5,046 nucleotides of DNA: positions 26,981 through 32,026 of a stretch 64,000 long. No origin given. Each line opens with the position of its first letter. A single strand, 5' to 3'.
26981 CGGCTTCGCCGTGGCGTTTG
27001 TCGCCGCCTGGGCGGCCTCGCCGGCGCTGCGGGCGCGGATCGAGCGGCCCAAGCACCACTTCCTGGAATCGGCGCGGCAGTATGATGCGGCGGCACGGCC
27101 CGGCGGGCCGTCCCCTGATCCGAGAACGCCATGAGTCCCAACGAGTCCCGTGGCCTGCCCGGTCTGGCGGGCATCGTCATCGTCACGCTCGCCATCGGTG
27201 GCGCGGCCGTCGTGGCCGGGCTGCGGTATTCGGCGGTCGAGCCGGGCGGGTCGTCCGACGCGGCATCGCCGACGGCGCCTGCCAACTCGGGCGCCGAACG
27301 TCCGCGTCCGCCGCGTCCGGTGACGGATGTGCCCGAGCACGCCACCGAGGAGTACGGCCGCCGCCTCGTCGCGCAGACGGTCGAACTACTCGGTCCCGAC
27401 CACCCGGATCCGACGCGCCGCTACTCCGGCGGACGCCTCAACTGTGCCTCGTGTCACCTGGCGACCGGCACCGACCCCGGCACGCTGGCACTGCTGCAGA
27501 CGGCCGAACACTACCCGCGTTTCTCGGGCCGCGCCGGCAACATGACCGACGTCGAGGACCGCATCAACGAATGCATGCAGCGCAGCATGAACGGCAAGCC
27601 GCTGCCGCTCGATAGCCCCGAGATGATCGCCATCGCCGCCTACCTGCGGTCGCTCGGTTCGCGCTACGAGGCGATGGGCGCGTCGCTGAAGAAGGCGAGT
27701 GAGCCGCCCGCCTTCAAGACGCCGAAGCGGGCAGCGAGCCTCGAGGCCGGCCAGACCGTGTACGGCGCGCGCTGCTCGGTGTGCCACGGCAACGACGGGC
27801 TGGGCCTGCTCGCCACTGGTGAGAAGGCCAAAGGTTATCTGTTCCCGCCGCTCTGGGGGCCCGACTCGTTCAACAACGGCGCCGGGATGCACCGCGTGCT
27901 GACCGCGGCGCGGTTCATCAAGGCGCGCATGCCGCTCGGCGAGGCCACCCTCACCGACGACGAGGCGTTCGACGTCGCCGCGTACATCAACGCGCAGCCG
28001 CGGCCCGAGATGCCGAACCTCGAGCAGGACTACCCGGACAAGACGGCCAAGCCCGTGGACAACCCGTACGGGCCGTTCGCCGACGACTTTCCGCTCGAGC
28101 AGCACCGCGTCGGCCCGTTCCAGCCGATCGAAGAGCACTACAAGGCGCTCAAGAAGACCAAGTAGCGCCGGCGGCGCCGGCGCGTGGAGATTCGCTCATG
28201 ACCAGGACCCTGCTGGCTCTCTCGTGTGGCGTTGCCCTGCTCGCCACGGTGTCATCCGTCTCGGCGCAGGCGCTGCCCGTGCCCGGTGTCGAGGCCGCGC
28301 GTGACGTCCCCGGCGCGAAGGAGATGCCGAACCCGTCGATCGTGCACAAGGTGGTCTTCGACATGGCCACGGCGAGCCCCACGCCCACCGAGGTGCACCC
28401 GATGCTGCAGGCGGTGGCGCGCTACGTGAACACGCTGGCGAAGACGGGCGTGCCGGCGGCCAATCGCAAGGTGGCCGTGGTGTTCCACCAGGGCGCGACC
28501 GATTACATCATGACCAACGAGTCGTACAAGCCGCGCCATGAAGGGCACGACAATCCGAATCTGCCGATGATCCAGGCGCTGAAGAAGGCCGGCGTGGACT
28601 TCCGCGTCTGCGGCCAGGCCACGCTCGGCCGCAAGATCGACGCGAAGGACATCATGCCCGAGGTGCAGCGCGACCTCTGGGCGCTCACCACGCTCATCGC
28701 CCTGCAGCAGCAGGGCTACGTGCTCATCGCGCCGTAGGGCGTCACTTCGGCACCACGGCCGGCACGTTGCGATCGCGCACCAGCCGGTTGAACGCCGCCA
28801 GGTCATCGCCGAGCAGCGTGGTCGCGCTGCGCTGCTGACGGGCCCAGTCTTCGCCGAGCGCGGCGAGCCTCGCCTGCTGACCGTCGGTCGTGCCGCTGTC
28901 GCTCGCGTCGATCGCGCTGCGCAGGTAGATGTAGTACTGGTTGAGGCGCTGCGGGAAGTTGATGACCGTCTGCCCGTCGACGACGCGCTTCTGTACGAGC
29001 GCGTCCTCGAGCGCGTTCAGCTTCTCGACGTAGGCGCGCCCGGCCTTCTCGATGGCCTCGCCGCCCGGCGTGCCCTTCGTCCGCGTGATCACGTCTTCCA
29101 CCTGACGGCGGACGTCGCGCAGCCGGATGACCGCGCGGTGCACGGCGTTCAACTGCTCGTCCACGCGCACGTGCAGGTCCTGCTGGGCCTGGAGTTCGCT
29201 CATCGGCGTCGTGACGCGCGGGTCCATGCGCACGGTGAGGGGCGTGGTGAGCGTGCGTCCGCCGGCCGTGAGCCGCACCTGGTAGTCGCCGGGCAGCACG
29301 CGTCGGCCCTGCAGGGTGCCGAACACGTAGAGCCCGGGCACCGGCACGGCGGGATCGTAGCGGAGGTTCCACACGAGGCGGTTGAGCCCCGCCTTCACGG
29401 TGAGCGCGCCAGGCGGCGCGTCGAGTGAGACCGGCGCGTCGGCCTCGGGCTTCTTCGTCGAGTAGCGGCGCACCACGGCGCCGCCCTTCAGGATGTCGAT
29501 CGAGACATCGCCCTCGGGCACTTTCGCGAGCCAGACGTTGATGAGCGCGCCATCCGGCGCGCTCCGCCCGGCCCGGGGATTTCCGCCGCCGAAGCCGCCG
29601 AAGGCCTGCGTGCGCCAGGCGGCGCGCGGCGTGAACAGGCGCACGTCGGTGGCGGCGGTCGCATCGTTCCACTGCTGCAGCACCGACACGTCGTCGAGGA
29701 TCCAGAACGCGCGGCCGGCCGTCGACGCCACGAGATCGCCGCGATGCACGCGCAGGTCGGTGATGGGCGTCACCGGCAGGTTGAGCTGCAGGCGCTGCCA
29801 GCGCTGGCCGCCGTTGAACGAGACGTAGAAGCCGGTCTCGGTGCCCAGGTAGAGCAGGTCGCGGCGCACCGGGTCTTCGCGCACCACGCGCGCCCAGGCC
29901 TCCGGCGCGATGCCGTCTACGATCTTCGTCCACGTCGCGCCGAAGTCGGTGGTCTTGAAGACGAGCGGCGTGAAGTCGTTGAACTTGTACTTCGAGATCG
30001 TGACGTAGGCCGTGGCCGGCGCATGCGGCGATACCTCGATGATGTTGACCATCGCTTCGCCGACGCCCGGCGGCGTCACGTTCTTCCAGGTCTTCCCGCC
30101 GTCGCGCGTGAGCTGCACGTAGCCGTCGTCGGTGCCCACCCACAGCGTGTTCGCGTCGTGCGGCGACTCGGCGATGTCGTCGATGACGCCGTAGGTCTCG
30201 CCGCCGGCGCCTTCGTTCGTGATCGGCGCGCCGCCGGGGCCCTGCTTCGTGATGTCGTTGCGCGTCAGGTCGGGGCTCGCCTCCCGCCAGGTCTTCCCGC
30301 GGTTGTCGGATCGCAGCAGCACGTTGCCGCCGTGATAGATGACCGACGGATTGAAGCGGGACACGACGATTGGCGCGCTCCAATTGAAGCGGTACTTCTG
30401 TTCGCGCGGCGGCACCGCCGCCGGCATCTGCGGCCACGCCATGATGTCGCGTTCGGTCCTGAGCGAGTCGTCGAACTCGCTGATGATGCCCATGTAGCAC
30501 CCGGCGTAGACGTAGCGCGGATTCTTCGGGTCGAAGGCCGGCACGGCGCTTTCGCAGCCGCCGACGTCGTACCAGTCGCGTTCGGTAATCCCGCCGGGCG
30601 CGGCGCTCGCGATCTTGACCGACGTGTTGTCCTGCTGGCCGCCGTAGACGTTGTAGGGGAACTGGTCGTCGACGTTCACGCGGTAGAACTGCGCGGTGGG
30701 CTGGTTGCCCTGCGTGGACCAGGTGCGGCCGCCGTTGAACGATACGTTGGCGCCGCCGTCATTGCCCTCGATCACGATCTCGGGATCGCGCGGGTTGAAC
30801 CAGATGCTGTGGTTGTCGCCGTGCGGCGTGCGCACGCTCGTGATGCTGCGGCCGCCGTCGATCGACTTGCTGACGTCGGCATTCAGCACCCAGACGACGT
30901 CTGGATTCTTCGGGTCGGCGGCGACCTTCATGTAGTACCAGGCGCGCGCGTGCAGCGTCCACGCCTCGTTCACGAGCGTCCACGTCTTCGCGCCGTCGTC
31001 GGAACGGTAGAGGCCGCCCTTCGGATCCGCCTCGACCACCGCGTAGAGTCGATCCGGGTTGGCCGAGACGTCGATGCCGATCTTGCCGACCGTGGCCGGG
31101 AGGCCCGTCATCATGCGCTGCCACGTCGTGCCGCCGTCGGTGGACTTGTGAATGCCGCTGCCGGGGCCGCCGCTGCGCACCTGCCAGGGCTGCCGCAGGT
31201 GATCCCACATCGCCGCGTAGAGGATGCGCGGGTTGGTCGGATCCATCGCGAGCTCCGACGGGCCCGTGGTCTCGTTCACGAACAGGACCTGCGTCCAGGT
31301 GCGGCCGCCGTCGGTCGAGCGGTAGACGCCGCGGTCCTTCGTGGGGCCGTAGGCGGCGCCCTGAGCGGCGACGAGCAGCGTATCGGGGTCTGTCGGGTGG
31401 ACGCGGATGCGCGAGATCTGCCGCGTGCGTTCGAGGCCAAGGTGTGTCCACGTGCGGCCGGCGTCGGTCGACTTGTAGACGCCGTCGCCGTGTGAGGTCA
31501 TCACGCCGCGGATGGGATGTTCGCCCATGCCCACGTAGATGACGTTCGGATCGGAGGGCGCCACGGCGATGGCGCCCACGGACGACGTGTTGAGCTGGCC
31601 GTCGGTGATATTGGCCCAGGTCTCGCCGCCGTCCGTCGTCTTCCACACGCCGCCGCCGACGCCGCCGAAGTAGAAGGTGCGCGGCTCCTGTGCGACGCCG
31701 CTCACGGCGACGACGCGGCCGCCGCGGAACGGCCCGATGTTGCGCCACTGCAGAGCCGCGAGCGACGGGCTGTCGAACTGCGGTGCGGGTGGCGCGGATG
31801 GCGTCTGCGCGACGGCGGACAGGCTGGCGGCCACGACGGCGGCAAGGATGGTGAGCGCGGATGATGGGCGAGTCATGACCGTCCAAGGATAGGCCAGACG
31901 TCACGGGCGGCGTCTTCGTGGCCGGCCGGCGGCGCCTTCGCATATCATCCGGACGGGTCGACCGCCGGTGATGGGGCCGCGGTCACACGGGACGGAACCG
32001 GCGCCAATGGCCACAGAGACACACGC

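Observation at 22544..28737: Candidate sulfur-compound-to-oxygen respiratory operon: two exported DsrE-like proteins, a divergent cbb3 oxidase and a TsdA-like cytochrome in one transcription unit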

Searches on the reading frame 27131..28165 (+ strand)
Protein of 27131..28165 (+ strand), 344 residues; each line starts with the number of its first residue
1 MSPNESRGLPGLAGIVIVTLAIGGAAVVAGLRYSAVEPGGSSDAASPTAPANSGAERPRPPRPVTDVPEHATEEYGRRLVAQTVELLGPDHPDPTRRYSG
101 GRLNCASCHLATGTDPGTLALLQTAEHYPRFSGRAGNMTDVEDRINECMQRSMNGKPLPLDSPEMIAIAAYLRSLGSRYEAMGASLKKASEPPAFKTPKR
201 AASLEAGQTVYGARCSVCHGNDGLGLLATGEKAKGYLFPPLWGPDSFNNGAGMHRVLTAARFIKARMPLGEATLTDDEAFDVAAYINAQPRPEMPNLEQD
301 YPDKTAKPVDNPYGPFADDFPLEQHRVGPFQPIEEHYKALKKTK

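Call 3: search_protein_families(library=pfam, proteins=[window:27131-28165:+], max_evalue=0.1)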
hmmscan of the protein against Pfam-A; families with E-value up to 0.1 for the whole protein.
window:27131-28165:+ (344 aa): 3 families
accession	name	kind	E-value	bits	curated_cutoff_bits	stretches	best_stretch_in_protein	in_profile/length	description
PF13442.11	Cytochrome_CBB3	-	1.5e-12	48.1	27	1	203-286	2-68/68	Cytochrome C oxidase, cbb3-type, subunit III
PF21342.2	SoxA-TsdA_cyt-c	-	1.8e-12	47.5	27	1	104-175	16-82/88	SoxA/TsdA, cytochrome c domain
PF00034.26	Cytochrom_C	-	3.4e-12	48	21.3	2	205-287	2-87/90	Cytochrome c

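Call 4: search_protein_families(library=ncbifam, proteins=[window:27131-28165:+], max_evalue=0.1)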
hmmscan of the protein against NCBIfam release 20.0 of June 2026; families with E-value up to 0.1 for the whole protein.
window:27131-28165:+ (344 aa): 9 families
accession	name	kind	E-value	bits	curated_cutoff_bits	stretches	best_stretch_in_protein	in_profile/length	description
TIGR04484.1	thiosulf_SoxA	equivalog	2.2e-13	50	110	1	105-222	24-133/212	sulfur oxidation c-type cytochrome SoxA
NF050122.1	bc1_QcrC_actin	exception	9.5e-07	28.4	200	1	166-226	9-63/253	cytochrome bc1 complex diheme cytochrome c subunit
NF011054.0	PRK14486.1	equivalog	2.6e-05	23.9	447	1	163-289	174-290/294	putative bifunctional cbb3-type cytochrome c oxidase subunit II/cytochrome c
TIGR00782.1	ccoP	equivalog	0.00017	21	179.95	1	181-231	184-230/285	cytochrome-c oxidase, cbb3-type subunit III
NF045930.1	Cytc6PetJCyano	equivalog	0.00018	21.4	135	0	195-221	19-45/110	cytochrome c6 PetJ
NF045774.1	cytochro_C551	exception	0.026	14.5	118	0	196-223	31-58/110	cytochrome c551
TIGR01904.2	GSu_C4xC__C2xCH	domain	0.026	14.3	27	0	212-224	49-61/73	CxxxxCH/CxxCH domain c-type cytochrome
TIGR03872.1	cytochrome_MoxG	equivalog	0.028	14.5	147.8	0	200-238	40-78/133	cytochrome c(L), periplasmic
TIGR04494.1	c550_PedF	equivalog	0.063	13.2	122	0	196-222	44-69/133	cytochrome c-550 PedF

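Call 10: search_solved_structures(query=window:27131-28165:+, max_evalue=0.01, show_alignments=3)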
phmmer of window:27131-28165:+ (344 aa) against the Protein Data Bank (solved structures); distinct sequences matched with E-value up to 0.01: 10.
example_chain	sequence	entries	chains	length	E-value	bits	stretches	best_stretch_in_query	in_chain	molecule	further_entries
4v2k_A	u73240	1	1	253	5.5e-40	140.9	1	90-294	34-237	THIOSULFATE DEHYDROGENASE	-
4wq7_A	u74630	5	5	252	5.6e-40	140.8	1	90-293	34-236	Thiosulfate dehydrogenase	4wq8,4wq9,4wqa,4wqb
4wqc_A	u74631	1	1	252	1.1e-39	139.9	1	90-293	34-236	Thiosulfate dehydrogenase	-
4wqd_A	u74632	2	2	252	2.2e-39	138.8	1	90-293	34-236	Thiosulfate dehydrogenase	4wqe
5lo9_A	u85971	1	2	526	1.7e-31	112.9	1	18-317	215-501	Cytochrome C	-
1h31_A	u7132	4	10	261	2.3e-08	36.8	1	97-186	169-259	DIHEME CYTOCHROME C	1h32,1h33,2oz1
8snh_G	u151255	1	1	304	6.3e-07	32.1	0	192-286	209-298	Cbb3-type cytochrome c oxidase subunit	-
8smr_G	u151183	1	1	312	1.2e-06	31.2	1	196-287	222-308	Cbb3-type cytochrome c oxidase subunit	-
3mk7_C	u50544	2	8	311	1.7e-06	30.7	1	201-293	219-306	Cytochrome c oxidase, cbb3-type, subunit P | Cbb3-type cytochrome c oxidase subunit CcoP1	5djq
3ph2_B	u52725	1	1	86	0.0079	18.7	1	202-289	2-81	Cytochrome c6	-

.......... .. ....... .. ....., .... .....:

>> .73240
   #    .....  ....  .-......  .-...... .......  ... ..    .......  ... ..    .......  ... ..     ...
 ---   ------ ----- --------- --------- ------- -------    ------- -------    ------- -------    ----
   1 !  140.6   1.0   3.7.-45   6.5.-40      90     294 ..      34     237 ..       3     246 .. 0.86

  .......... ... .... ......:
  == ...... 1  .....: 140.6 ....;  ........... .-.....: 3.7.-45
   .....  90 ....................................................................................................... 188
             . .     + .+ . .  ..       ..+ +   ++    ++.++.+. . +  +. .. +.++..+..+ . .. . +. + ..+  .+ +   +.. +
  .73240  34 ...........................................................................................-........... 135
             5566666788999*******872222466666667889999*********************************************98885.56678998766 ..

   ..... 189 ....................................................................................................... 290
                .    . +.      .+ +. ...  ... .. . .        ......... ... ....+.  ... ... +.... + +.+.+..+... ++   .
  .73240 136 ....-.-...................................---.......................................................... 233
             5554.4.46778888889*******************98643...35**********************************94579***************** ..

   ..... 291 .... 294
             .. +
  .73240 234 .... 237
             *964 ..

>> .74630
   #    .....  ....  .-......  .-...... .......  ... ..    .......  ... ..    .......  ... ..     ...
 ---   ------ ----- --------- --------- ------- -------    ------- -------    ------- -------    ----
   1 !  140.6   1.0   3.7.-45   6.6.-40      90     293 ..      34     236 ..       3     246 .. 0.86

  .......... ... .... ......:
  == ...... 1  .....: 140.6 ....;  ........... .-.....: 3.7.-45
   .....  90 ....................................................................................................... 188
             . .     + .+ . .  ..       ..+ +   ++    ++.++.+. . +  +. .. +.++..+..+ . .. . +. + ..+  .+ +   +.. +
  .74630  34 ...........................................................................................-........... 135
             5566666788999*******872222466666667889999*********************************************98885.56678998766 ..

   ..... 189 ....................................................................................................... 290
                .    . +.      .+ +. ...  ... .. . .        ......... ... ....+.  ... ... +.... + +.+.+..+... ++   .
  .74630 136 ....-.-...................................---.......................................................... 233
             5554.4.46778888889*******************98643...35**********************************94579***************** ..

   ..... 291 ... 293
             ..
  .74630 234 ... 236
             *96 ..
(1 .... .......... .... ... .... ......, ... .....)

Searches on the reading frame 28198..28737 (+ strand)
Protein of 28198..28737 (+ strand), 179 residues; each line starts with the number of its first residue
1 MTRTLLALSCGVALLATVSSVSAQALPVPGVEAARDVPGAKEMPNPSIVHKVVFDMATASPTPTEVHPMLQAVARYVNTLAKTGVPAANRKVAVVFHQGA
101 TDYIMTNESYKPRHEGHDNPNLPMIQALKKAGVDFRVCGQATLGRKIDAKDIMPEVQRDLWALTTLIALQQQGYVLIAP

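Call 3: search_protein_families(library=pfam, proteins=[window:28198-28737:+], max_evalue=0.1)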
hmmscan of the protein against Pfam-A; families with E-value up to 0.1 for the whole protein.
window:28198-28737:+ (179 aa): 3 families
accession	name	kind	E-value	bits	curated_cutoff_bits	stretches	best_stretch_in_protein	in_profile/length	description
PF02635.20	DsrE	-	1.8e-12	47.9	22.7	1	53-178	3-115/116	DsrE/DsrF-like family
PF00834.25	Ribul_P_3_epim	-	0.00062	19.7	21.1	1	36-103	32-93/198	Ribulose-phosphate 3 epimerase family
PF00698.26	Acyl_transf_1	-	0.056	13.3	32.7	1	15-110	113-204/319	Acyl transferase domain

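Call 4: search_protein_families(library=ncbifam, proteins=[window:28198-28737:+], max_evalue=0.1)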
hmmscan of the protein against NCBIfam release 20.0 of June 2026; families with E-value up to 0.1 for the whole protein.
window:28198-28737:+ (179 aa): 3 families
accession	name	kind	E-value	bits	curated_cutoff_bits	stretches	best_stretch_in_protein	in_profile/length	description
TIGR01163.1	rpe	equivalog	0.0059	16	212.6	1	37-85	33-81/211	ribulose-phosphate 3-epimerase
TIGR02497.1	yscI_hrpB_dom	equivalog_domain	0.035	14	23.45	0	2-26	8-32/39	type III secretion system inner rod subunit SctI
NF004076.0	PRK05581.1-4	subfamily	0.047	12.9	165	1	43-86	44-87/221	ribulose-phosphate 3-epimerase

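Call 12: search_solved_structures(query=window:28198-28737:+, max_evalue=10, show_alignments=2)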
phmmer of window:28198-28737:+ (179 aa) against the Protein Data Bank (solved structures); distinct sequences matched with E-value up to 10: 16.
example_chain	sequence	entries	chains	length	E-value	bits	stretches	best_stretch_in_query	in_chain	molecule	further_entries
9q4d_A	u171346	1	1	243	0.058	16.5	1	64-137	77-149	Transcription factor ETV6,DARPin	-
4j8y_A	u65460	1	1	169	0.071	16.2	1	89-137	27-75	DARPin_E3_5_D77S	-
9dvg_A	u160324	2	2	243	0.073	16.2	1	65-136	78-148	Transcription factor ETV6,DARPin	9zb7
9znb_A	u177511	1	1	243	0.075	16.1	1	65-137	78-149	Transcription factor ETV6,SAM Domain of Transcription factor ETV6 fused to a DARPin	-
4j7w_A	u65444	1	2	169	0.076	16.1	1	89-137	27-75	DARPin_E3_5_L86A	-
1mj0_A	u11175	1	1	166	0.079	16.1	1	89-137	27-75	SANK E3_5 Protein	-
9dp8_A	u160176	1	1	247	0.08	16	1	65-137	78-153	Transcription Factor ETV6, DARPin fusion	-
2xee_A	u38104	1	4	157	0.11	15.6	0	90-136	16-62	NI3C DARPIN MUTANT5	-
2qyj_A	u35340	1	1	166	0.11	15.6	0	89-136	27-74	ankyrin NI3C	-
9qwm_B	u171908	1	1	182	0.11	15.5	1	92-136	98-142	Darpin G11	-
2xeh_A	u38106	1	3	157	0.11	15.5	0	90-136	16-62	NI3C MUT6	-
9db5_A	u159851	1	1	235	0.12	15.5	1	84-136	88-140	Transcription factor ETV6,DARPin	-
9e2g_1G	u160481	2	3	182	0.16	15.1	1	43-116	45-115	FAP95/MC6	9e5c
1yxy_A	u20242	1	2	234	0.39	13.8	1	74-136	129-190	Putative N-acetylmannosamine-6-phosphate 2-epimerase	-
7n2b_A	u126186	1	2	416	0.8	12.8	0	89-137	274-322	Transcription factor ETV6,Transcription factor ETV6,Transcription factor ETV6,3TEL-rigid-D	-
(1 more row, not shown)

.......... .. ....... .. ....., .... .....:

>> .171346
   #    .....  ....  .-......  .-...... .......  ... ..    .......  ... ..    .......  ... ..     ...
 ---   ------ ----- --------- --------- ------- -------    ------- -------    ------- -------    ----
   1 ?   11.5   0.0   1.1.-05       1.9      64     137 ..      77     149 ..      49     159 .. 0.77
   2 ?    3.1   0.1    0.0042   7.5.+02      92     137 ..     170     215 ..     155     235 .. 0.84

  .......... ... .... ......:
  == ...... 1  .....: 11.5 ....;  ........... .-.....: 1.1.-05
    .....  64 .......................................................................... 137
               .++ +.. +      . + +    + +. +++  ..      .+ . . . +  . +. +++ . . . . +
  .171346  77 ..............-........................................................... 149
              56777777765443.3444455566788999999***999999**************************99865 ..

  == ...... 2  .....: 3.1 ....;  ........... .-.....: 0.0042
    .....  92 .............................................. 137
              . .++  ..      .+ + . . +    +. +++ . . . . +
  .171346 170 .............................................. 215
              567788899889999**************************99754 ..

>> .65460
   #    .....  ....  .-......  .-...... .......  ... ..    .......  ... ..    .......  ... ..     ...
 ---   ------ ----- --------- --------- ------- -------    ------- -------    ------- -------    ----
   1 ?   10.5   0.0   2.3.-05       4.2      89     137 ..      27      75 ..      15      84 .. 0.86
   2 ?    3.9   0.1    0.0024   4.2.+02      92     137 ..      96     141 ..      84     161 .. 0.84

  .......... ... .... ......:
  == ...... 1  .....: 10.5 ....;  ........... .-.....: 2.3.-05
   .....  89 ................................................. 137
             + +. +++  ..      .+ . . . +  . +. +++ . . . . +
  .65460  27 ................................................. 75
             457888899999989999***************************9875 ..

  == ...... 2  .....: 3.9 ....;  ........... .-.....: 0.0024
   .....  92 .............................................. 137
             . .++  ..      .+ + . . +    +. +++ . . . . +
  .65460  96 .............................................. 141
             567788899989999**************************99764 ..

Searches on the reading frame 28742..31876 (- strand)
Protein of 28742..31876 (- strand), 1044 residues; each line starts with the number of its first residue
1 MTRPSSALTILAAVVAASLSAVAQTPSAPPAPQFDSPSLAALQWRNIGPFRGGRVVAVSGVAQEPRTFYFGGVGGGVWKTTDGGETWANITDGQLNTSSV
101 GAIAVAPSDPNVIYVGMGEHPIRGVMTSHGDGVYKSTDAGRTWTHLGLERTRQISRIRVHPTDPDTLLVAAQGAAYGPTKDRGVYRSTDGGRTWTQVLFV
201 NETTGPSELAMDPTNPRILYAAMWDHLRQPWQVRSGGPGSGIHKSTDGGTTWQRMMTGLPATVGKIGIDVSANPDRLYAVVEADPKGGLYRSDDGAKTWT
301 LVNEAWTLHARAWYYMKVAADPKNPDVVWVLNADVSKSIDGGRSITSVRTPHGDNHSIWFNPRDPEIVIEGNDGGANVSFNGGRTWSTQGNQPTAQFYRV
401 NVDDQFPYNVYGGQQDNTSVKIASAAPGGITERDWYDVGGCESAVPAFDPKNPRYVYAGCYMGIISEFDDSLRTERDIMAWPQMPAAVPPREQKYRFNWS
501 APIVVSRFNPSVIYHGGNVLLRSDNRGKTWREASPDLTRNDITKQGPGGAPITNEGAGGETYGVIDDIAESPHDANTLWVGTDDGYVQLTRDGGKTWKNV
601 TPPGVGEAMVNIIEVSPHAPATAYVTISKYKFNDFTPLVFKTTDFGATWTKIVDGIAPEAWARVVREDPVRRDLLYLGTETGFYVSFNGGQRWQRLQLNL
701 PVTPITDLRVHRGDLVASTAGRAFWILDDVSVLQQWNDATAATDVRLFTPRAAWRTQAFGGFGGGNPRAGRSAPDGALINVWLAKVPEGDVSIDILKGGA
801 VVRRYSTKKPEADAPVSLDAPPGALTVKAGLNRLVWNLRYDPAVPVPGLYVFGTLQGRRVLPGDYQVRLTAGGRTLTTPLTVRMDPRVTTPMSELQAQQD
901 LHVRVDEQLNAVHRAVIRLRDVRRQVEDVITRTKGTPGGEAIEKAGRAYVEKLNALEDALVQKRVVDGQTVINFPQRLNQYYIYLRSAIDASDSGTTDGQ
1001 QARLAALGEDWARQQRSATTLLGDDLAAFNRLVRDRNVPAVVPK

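Call 70: search_protein_families(library=pfam, proteins=[window:28742-31876:-], max_evalue=0.00001)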
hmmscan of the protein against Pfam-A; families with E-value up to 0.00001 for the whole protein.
window:28742-31876:- (1044 aa): 5 families
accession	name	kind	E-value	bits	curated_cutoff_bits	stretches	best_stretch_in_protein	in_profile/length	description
PF15902.12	Sortilin-Vps10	-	1.4e-32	113.5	33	3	77-197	3-112/446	Sortilin, neurotensin receptor 3,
PF02012.26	BNR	-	2e-12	45.6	27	0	185-195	1-11/12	BNR/Asp-box repeat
PF13088.12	BNR_2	-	1.1e-08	35.3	31.4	0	134-310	85-256/277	BNR repeat-like domain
PF15899.11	BNR_6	-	6.7e-07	29.2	27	0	522-531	3-12/14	BNR-Asp box repeat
PF14870.12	PSII_BNR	-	4.1e-06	26.7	27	0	135-205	86-146/303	Photosynthesis system II assembly factor YCF48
